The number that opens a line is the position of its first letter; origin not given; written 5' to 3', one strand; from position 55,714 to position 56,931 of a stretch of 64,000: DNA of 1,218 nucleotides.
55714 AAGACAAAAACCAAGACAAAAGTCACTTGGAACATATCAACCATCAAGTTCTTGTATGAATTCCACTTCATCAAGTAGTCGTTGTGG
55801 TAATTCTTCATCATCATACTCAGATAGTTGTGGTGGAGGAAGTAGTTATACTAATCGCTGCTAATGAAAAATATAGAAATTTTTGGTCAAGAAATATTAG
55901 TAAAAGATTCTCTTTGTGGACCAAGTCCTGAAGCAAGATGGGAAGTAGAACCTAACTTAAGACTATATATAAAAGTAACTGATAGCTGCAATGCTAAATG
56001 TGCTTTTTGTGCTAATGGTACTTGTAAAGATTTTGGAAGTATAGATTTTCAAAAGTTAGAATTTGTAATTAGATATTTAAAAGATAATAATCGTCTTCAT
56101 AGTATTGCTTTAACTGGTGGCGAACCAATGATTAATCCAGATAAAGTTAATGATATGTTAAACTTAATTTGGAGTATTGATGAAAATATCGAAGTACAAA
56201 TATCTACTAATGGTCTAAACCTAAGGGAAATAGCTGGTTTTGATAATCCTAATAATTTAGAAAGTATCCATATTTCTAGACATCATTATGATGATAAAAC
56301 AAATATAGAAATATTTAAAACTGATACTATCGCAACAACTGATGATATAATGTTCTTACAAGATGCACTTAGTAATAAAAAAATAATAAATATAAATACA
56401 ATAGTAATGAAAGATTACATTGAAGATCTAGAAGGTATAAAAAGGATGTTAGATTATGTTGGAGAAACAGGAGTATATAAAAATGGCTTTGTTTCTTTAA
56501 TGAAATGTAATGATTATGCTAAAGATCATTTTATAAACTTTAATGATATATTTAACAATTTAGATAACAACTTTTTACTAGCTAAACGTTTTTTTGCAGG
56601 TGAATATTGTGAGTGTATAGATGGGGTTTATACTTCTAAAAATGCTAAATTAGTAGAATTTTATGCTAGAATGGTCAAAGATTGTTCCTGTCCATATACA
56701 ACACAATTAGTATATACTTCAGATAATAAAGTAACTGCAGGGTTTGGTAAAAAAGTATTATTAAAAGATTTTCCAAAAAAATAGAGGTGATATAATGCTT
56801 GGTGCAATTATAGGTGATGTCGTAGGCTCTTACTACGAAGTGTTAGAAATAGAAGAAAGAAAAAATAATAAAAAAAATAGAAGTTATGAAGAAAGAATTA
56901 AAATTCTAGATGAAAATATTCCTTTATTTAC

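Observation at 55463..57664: Ser/Cys-rich 133-aa protein translationally coupled to a radical SAM enzyme and an ADP-ribosylglycohydrolase inside the NAD salvage operon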

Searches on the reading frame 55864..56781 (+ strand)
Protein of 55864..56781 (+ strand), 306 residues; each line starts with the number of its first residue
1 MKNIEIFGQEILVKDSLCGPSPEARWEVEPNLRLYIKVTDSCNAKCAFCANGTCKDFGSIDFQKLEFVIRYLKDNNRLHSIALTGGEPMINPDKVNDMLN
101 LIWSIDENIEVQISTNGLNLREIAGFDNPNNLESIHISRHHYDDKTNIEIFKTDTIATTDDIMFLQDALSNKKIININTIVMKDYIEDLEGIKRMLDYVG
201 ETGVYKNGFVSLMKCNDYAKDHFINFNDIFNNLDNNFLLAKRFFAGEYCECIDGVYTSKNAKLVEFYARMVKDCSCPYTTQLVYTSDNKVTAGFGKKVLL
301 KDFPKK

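Call 3: search_protein_families(library=pfam, proteins=[window:55864-56781:+], max_evalue=0.01)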
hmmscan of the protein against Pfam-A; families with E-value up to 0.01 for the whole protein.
window:55864-56781:+ (306 aa): 2 families
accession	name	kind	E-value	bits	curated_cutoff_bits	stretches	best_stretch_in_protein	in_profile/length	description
PF04055.27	Radical_SAM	-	2.5e-14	54.2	29.5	1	36-184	1-154/166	Radical SAM superfamily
PF13353.11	Fer4_12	-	8.6e-07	29.8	22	1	40-133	13-107/137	4Fe-4S single cluster domain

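Call 4: search_protein_families(library=ncbifam, proteins=[window:55864-56781:+], max_evalue=0.1)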
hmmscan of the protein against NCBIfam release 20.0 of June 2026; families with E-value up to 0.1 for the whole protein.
window:55864-56781:+ (306 aa): 51 families (the best 25 are shown)
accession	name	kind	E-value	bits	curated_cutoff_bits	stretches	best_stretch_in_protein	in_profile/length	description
TIGR02666.1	moaA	equivalog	1.3e-19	70.4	284.05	1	34-237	12-220/336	GTP 3',8-cyclase MoaA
TIGR04317.1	W_rSAM_matur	equivalog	8.7e-16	58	380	1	33-223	5-195/349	tungsten cofactor oxidoreductase radical SAM maturase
TIGR02668.1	moaA_archaeal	equivalog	1.1e-15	57.5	325.25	1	34-235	12-212/303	GTP 3',8-cyclase MoaA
NF001199.0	PRK00164.2-1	equivalog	3.8e-15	55.8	231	1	34-224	14-204/308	GTP 3',8-cyclase MoaA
NF038283.1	viperin_w_prok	equivalog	4.9e-12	45.6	180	1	38-183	8-164/281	viperin family antiviral radical SAM protein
TIGR03977.1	rSAM_pair_HxsC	equivalog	5.8e-11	41.8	267.9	1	36-123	29-114/292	His-Xaa-Ser system radical SAM maturase HxsC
TIGR04478.1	rSAM_YfkAB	equivalog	5.1e-10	39.1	250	1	36-142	29-135/363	radical SAM/CxCxxxxC motif protein YfkAB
TIGR02495.1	NrdG2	equivalog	1.1e-09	37.9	131.15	1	40-137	24-119/193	anaerobic ribonucleoside-triphosphate reductase activating protein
TIGR03963.1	rSAM_QueE_Clost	equivalog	4.2e-08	33.1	260.1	1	33-118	21-103/219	putative 7-carboxy-7-deazaguanine synthase QueE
TIGR04251.1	SCM_rSAM_ScmF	equivalog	5.3e-08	32.6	400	1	32-118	4-91/353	SynChlorMet cassette radical SAM/SPASM protein ScmF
NF045646.2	rSAM_Se_TrsS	equivalog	7.9e-08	31.3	490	1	36-123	90-176/441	radical SAM (seleno)protein TrsS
NF045702.1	rSAM_GDGT_ether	equivalog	3.7e-07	29.1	450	1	35-126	89-182/486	tetraether lipid synthase Tes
TIGR03962.1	mycofact_rSAM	equivalog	4.7e-07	29.3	265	1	34-200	14-177/339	mycofactocin radical SAM maturase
TIGR04078.1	rSAM_yydG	equivalog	5.2e-07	29.4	300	1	35-121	4-89/309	YydG family radical SAM peptide epimerase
TIGR04038.1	tatD_link_rSAM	subfamily_domain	6.7e-07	29.3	129.7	1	33-120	9-100/192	TatD family nuclease-associated radical SAM protein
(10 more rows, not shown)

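Call 6: search_protein_families(library=phrogs, proteins=[window:55864-56781:+], max_evalue=0.001)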
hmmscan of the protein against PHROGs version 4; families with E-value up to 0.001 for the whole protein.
window:55864-56781:+ (306 aa): 6 families
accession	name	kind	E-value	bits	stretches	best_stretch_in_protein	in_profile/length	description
phrog_13987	-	other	4.3e-11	43.6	1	27-211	10-193/274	radical SAM domain-containing protein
phrog_1802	-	other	3.5e-09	37.1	1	30-149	42-173/556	radical SAM domain-containing protein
phrog_16999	-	other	1.7e-06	28.9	1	35-100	14-78/288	Fe-S oxidoreductase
phrog_2076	-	moron, auxiliary metabolic gene and host takeover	5.3e-06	27.1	1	42-120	41-125/247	QueE-like radical SAM domain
phrog_31524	-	unknown function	2.2e-05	25.1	1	36-120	7-82/190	-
phrog_15140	-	other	0.00054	20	1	37-192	92-248/366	radical SAM domain-containing protein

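Call 8: find_homologous_proteins(query=window:55864-56781:+, max_evalue=0.001)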
Query window:55864-56781:+ (306 aa): 305 proteins with E <= 0.001 among 1068 candidates; the best 120 are listed.
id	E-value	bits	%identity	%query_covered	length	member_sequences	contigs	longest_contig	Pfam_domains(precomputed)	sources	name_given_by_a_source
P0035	2.0e-201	686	98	100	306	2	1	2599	PF04055.28,PF13353.12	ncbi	-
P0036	1.2e-184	630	88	100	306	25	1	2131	PF04055.28,PF13353.12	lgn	-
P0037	1.5e-178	610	84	100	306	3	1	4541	PF04055.28,PF13353.12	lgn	-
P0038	8.7e-177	605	85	98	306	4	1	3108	PF04055.28,PF13353.12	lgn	-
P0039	6.4e-176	602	85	98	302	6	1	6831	PF04055.28,PF13353.12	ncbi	-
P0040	2.0e-174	597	84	98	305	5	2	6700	PF04055.28,PF13353.12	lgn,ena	-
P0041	1.3e-170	584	84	98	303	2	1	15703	PF04055.28,PF13353.12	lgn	-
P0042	3.1e-169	580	82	98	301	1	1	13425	PF04055.28,PF13353.12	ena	-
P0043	9.9e-169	578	82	98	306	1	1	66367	PF04055.28,PF13353.12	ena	-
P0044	1.0e-168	578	82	98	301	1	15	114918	PF04055.28,PF13353.12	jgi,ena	-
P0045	3.7e-168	576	83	98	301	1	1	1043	PF04055.28,PF13353.12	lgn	-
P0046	5.4e-168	576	82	100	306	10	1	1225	PF04055.28,PF13353.12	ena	-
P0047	7.6e-167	572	80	98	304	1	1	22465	PF04055.28,PF13353.12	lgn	-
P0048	3.0e-166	570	79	100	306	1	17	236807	PF04055.28,PF13353.12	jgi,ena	-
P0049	1.1e-165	568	80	99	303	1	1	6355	PF04055.28,PF13353.12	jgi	-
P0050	2.3e-162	557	77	100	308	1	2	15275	PF04055.28,PF13353.12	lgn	-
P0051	3.2e-161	554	78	98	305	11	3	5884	PF04055.28,PF13353.12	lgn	-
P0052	6.0e-161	553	79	98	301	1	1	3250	PF04055.28,PF13353.12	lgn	-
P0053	2.0e-160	551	77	100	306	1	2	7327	PF04055.28,PF13353.12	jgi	-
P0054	1.2e-159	548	78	98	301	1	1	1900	PF04055.28,PF13353.12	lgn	-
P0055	3.3e-159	547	78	98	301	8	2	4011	PF04055.28,PF13353.12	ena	-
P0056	6.4e-159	546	77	98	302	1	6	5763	PF04055.28,PF13353.12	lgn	-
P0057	6.4e-157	539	78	98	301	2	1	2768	PF04055.28,PF13353.12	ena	-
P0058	8.0e-157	539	77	98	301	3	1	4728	PF04055.28,PF13353.12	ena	-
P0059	4.1e-156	537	77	98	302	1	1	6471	PF04055.28,PF13353.12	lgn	-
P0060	1.6e-155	535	76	98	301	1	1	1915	PF04055.28,PF13353.12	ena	-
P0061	8.4e-153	526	75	98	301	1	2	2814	PF04055.28,PF13353.12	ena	-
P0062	2.5e-152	524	76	98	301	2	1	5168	PF04055.28,PF13353.12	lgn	-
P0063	4.2e-150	517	75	98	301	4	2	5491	PF04055.28,PF13353.12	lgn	-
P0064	1.3e-147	509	75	98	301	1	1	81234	PF04055.28,PF13353.12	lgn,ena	-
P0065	1.3e-147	509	74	98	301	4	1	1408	PF04055.28,PF13353.12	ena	-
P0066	2.0e-147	508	72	98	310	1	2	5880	PF04055.28,PF13353.12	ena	-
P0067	2.4e-147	508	74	98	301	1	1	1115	PF04055.28,PF13353.12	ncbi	-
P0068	3.3e-147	508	71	100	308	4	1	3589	PF04055.28,PF13353.12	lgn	-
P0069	3.5e-139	481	68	98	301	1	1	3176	PF04055.28,PF13353.12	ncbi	-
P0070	4.2e-136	471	67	98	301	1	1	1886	PF04055.28,PF13353.12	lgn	-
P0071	5.2e-136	471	67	98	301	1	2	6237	PF04055.28,PF13353.12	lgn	-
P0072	1.3e-135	469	67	98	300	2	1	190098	PF04055.28,PF13353.12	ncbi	-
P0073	1.4e-135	469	66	98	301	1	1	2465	PF04055.28,PF13353.12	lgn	-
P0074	1.8e-135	469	67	98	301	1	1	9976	PF04055.28,PF13353.12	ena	-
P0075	2.1e-135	469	67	98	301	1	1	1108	PF04055.28,PF13353.12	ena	-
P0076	2.6e-135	468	67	98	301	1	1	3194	PF04055.28,PF13353.12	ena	-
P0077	2.9e-135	468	67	98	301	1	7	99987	PF04055.28,PF13353.12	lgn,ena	-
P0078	5.5e-135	467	67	98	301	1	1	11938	PF04055.28,PF13353.12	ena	-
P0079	8.2e-135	467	67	98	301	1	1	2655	PF04055.28,PF13353.12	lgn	-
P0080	8.7e-135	467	67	98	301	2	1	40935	PF04055.28,PF13353.12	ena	-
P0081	9.4e-135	467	67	98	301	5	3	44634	PF04055.28,PF13353.12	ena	-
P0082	1.2e-134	466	67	98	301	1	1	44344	PF04055.28,PF13353.12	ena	-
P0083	1.5e-134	466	66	98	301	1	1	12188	PF04055.28,PF13353.12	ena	-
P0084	1.8e-134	466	66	98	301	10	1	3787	PF04055.28,PF13353.12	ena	-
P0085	2.0e-134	466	66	98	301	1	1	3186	PF04055.28,PF13353.12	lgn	-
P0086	2.5e-134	465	66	98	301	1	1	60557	PF04055.28,PF13353.12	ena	-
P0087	3.0e-134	465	66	98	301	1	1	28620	PF04055.28,PF13353.12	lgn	-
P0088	4.2e-134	464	66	98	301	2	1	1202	PF04055.28,PF13353.12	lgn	-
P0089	4.5e-134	464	66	98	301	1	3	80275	PF04055.28,PF13353.12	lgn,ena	-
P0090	5.4e-134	464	66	98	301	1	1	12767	PF04055.28,PF13353.12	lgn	-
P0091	6.9e-134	464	66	98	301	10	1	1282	PF04055.28,PF13353.12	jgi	jgi:molybdenum cofactor biosynthesis enzyme MoaA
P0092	7.3e-134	464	66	98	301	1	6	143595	PF04055.28,PF13353.12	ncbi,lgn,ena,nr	ncbi:MAG: radical SAM protein [Bacilli bacterium]|nr:radical SAM protein [Bacilli bacterium]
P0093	9.0e-134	463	66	98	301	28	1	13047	PF04055.28,PF13353.12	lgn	-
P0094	1.1e-133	463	66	98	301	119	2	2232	PF04055.28,PF13353.12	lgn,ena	-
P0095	1.2e-133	463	66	98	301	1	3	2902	PF04055.28,PF13353.12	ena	-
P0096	1.4e-133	463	66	98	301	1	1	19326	PF04055.28,PF13353.12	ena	-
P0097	1.5e-133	463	66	98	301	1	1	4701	PF04055.28,PF13353.12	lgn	-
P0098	1.5e-133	463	66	98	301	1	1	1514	PF04055.28,PF13353.12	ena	-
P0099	2.4e-133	462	66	98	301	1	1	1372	PF04055.28,PF13353.12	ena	-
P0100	2.5e-133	462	66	98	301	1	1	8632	PF04055.28,PF13353.12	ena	-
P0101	2.9e-133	462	66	98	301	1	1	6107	PF04055.28,PF13353.12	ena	-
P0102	2.9e-133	462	66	98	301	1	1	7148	PF04055.28,PF13353.12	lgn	-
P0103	2.9e-133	462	66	98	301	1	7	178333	PF04055.28,PF13353.12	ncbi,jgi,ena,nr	ncbi:MAG: radical SAM protein [Firmicutes bacterium]|nr:radical SAM protein [Bacillota bacterium]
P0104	3.1e-133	462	66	98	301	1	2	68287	PF04055.28,PF13353.12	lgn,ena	-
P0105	3.6e-133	461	65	98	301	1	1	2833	PF04055.28,PF13353.12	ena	-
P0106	5.8e-133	461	65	98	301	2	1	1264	PF04055.28,PF13353.12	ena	-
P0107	9.2e-133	460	65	98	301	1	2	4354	PF04055.28,PF13353.12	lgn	-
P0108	1.6e-132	459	67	98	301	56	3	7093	PF04055.28,PF13353.12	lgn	-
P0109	1.8e-132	459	65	98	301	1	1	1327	PF04055.28,PF13353.12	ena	-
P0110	2.1e-132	459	66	98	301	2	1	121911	PF04055.28,PF13353.12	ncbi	-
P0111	2.1e-132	459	65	98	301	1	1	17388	PF04055.28,PF13353.12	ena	-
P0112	3.3e-132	458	66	98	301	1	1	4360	PF04055.28,PF13353.12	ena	-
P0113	3.3e-132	458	66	98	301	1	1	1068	PF04055.28,PF13353.12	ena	-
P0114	5.3e-132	458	65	98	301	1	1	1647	PF04055.28,PF13353.12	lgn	-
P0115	6.5e-132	457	64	98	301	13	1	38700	PF04055.28,PF13353.12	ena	-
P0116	7.3e-132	457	66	98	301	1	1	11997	PF04055.28,PF13353.12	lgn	-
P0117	8.9e-132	457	65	98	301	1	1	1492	PF04055.28,PF13353.12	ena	-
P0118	1.1e-131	457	65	98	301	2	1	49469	PF04055.28,PF13353.12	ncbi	-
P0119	1.1e-131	457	65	98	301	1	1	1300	PF04055.28,PF13353.12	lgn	-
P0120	1.3e-131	456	65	98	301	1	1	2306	PF04055.28,PF13353.12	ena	-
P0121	1.6e-131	456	65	97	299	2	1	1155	PF04055.28,PF13353.12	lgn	-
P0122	3.8e-131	455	65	98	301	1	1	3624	PF04055.28,PF13353.12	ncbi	-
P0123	5.4e-131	454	65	98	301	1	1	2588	PF04055.28,PF13353.12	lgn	-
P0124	6.2e-131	454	64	98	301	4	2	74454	PF04055.28,PF13353.12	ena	-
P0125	9.1e-131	454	65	98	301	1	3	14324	PF04055.28,PF13353.12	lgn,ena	-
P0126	9.1e-131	454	65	98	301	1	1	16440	PF04055.28,PF13353.12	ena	-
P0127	1.2e-130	453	67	98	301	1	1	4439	PF04055.28,PF13353.12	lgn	-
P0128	1.3e-130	453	66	98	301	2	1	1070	PF04055.28,PF13353.12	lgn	-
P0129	1.3e-130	453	64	98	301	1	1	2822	PF04055.28,PF13353.12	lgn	-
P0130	1.6e-130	453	64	98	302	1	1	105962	PF04055.28,PF13353.12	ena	-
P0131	1.9e-130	453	65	98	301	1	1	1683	PF04055.28,PF13353.12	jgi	-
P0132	2.0e-130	452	65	98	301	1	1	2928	PF04055.28,PF13353.12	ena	-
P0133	2.0e-130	452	64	98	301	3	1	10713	PF04055.28,PF13353.12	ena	-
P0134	2.3e-130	452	65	98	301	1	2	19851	PF04055.28,PF13353.12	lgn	-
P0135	5.1e-130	451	64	98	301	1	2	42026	PF04055.28,PF13353.12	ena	-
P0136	5.4e-130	451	64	98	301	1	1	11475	PF04055.28,PF13353.12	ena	-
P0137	5.4e-130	451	64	98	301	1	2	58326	PF04055.28,PF13353.12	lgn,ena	-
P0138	6.7e-130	451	65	98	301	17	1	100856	PF04055.28,PF13353.12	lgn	-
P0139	1.0e-129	450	64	98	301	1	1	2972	PF04055.28,PF13353.12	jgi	-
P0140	1.0e-129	450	64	98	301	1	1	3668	PF04055.28,PF13353.12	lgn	-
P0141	1.1e-129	450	64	98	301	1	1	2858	PF04055.28,PF13353.12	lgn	-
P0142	2.8e-129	449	67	98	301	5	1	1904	PF04055.28,PF13353.12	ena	-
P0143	3.2e-129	448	65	98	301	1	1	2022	PF04055.28,PF13353.12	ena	-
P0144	4.1e-129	448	63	98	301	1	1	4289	PF04055.28,PF13353.12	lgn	-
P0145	6.5e-129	447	64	98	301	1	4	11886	PF04055.28,PF13353.12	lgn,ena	-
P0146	8.7e-129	447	65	98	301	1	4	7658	PF04055.28,PF13353.12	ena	-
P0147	1.6e-128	446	65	99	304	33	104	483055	PF04055.28,PF13353.12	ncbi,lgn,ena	-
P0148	2.3e-128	446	64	98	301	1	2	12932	PF04055.28,PF13353.12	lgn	-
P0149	5.0e-128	445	66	98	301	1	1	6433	PF04055.28,PF13353.12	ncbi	-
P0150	6.9e-128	444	64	98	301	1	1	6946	PF04055.28,PF13353.12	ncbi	-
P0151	8.0e-128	444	66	98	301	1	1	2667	PF04055.28,PF13353.12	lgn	-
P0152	8.7e-128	444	63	98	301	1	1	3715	PF04055.28,PF13353.12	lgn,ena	-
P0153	9.2e-128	444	64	98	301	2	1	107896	PF04055.28,PF13353.12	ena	-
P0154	1.4e-127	443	65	98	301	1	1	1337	PF04055.28,PF13353.12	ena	-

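Call 10: find_encoding_contigs(protein=P0147, flank=8000, max_places=3)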
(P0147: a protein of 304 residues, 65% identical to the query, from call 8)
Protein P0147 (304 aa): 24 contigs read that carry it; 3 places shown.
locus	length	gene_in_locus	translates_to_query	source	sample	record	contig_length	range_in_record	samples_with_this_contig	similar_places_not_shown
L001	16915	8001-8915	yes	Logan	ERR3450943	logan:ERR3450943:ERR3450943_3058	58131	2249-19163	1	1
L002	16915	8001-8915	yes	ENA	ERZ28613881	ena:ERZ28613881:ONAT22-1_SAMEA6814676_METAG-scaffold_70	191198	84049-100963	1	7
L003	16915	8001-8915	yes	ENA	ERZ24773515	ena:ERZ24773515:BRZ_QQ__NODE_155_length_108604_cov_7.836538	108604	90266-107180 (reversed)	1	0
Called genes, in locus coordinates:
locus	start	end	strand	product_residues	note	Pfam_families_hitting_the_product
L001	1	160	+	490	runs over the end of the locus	PF17767:NAPRTase_N, PF17956:NAPRTase_C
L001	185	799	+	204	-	PF00293:NUDIX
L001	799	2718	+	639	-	PF00795:CN_hydrolase, PF02540:NAD_synthase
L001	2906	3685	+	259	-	-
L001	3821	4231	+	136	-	-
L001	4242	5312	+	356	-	PF13793:Pribosyltran_N, PF00156:Pribosyltran, PF14572:Pribosyl_synth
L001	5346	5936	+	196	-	PF01467:CTP_transf_like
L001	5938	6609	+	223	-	PF04973:NMN_transporter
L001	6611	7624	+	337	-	PF01467:CTP_transf_like, PF13521:AAA_28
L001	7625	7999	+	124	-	-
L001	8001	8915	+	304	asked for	PF04055:Radical_SAM, PF13353:Fer4_12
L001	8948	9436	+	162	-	PF02464:CinA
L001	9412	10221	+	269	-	PF01513:NAD_kinase, PF20143:NAD_kinase_C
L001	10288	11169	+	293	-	PF00106:adh_short, PF13561:adh_short_C2, PF00106:adh_short (weak)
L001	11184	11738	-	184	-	PF14278:TetR_C_8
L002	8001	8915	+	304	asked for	PF04055:Radical_SAM, PF13353:Fer4_12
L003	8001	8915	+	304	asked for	PF04055:Radical_SAM, PF13353:Fer4_12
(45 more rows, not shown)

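Call 11: find_encoding_contigs(protein=P0092, flank=8000, max_places=3)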
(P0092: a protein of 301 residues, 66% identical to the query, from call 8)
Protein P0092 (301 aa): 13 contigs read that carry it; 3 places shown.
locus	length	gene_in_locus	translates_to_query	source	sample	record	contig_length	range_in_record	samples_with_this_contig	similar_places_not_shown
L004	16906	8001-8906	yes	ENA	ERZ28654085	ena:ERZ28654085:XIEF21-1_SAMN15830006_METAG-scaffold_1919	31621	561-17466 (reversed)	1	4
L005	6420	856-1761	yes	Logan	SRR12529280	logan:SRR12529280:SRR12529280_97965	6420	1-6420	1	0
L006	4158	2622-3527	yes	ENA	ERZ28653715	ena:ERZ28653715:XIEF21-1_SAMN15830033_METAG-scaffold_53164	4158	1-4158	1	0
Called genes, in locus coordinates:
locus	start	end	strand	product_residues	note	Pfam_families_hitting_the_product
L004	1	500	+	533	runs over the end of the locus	PF00226:DnaJ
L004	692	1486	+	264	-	-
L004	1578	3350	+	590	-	-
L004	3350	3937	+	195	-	-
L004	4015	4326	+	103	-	-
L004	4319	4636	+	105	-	PF06013:WXG100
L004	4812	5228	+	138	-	-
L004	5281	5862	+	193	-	PF01467:CTP_transf_like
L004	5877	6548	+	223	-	PF04973:NMN_transporter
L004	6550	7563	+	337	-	PF01467:CTP_transf_like, PF13521:AAA_28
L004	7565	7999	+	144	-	-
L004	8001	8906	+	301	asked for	PF04055:Radical_SAM, PF13353:Fer4_12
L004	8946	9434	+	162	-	PF02464:CinA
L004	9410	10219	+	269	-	PF01513:NAD_kinase, PF20143:NAD_kinase_C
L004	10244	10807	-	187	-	PF00440:TetR_N (weak), PF14278:TetR_C_8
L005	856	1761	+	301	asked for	PF04055:Radical_SAM, PF13353:Fer4_12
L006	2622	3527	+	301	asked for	PF04055:Radical_SAM, PF13353:Fer4_12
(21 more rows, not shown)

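Call 17: search_solved_structures(query=window:55864-56781:+, max_evalue=0.01, show_alignments=2)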
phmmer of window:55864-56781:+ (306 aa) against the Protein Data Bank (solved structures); distinct sequences matched with E-value up to 0.01: 10.
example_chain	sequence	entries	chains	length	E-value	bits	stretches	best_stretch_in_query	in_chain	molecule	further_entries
9dfu_A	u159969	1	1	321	4.9e-05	25.8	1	38-189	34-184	Radical SAM core domain-containing protein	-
9dfn_A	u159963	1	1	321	5.6e-05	25.6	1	38-189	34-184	Radical SAM core domain-containing protein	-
1tv7_A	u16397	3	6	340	7e-05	25.3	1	33-213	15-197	Molybdenum cofactor biosynthesis protein A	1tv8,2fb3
2fb2_A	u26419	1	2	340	8e-05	25.1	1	33-213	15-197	Molybdenum cofactor biosynthesis protein A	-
6b4c_A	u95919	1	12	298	0.0027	20.1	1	39-153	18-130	Viperin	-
9dgw_A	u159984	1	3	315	0.0031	19.9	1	39-153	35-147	Radical SAM core domain-containing protein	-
7n7i_A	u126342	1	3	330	0.0031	19.9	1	39-153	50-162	Viperin-like enzyme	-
9dfw_A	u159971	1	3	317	0.0032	19.9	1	39-153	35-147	Radical SAM core domain-containing protein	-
5v1q_A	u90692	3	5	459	0.0038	19.6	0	33-120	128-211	Radical SAM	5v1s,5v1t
8wm2_A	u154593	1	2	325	0.0041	19.5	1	32-122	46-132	Fe-S radical SAM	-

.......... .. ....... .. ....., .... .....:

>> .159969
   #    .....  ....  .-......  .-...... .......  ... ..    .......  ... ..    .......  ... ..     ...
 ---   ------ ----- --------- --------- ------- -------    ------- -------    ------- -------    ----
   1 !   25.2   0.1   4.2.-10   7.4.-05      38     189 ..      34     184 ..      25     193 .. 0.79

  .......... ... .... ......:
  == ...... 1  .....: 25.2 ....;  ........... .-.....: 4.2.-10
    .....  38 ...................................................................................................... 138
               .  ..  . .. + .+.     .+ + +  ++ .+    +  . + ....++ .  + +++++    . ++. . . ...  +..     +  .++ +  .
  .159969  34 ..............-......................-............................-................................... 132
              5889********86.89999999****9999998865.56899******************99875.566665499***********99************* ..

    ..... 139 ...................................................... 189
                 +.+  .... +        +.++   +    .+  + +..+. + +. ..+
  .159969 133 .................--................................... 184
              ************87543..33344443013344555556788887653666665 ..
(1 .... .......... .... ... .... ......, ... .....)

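Call 22: find_related_loci(query=A2, collection=genome_contigs, flank=8000)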
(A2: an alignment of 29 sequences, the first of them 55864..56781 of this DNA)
Query A2 (306 aa) in genome_contigs; peptide patterns used: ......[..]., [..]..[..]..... (x = any residue, [..] = any of these).
29 stretches matched a pattern; 18 encode a relative of the query (tblastn E <= 1e-3); 18 distinct loci.
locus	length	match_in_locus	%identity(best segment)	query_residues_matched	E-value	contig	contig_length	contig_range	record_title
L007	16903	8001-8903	85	1-301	2e-179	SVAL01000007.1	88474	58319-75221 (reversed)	MAG: Bacillota bacterium isolate SIG201 NODE_1302_length_88474_cov_6.831098, whole genome shotgun sequence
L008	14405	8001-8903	66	1-301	2e-140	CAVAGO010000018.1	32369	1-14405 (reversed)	bacterium isolate H07602-L1_cleanbin_000025 genome assembly, contig: Spades_H07602-L1_contig_669, whole genome shotgun s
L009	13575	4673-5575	67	1-301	8e-139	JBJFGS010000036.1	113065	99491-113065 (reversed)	MAG: Candidatus Coprovivens sp. isolate PUUB45_bin.013 NODE_52_length_113065_cov_21.094284, whole genome shotgun sequenc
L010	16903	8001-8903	66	1-301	1e-138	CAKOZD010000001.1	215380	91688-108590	MAG: uncultured Bacilli bacterium isolate REFINED_METABAT215_TOP10_CONTIGS_1500_ASSEMBLY_K77_MERGED__Hadza_MoBio_hadza-A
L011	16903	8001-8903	65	1-301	2e-135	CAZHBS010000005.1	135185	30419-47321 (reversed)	MAG TPA_asm: uncultured Muribaculaceae bacterium isolate SRP287540_co1_193 genome assembly, contig: NODE_52_length_13518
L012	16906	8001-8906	65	1-302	5e-135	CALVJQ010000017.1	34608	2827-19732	MAG: uncultured Bacilli bacterium isolate BRZ_KK__bin32 genome assembly, contig: BRZ_KK__NODE_1947_length_34608_cov_7.94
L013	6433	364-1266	66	1-301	1e-134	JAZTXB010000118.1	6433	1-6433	MAG: Bacilli bacterium isolate T1900045331_YK20190020.MAGScoT_cleanbin_000028 SGB_6528_k141_1668567, whole genome shotgu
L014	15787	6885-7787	63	1-301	2e-127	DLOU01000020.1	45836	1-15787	MAG TPA_asm: Bacillales bacterium UBA7476 UBA7476_contig_211, whole genome shotgun sequence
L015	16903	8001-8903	62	1-301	1e-126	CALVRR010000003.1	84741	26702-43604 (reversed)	MAG: uncultured Bacilli bacterium isolate BRZ_NH__bin11 genome assembly, contig: BRZ_NH__NODE_230_length_84741_cov_12.75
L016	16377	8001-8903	61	1-301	7e-125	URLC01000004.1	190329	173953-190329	uncultured Tenericutes bacterium isolate UMGS1110 genome assembly, contig: NODE_7_length_190329_cov_9.21999, whole genom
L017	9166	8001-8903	60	1-301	1e-120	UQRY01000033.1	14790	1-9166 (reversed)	uncultured Tenericutes bacterium isolate UMGS592 genome assembly, contig: NODE_2343_length_14790_cov_9.927316, whole gen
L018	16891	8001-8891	59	6-299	8e-118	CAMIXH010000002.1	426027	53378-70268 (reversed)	MAG: uncultured Tenericutes bacterium isolate SRR12081296_bin.39_metaWRAP_v1.3_MAG genome assembly, contig: ERZ12289772.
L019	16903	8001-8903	62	1-301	2e-117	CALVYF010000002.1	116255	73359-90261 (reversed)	MAG: uncultured Bacilli bacterium isolate BRZ_SL__bin34 genome assembly, contig: BRZ_SL__NODE_163_length_116255_cov_9.41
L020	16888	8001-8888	60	5-297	8e-117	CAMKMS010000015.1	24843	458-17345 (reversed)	MAG: uncultured Tenericutes bacterium isolate SRR12081297_bin.29_metaWRAP_v1.3_MAG genome assembly, contig: ERZ12289777.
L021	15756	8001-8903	62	1-301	1e-116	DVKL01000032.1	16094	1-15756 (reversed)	MAG TPA_asm: Candidatus Faecimonas intestinavium isolate USAMLcec2-12447 USAMLcec2__C59257_L16094_SRR5280393, whole geno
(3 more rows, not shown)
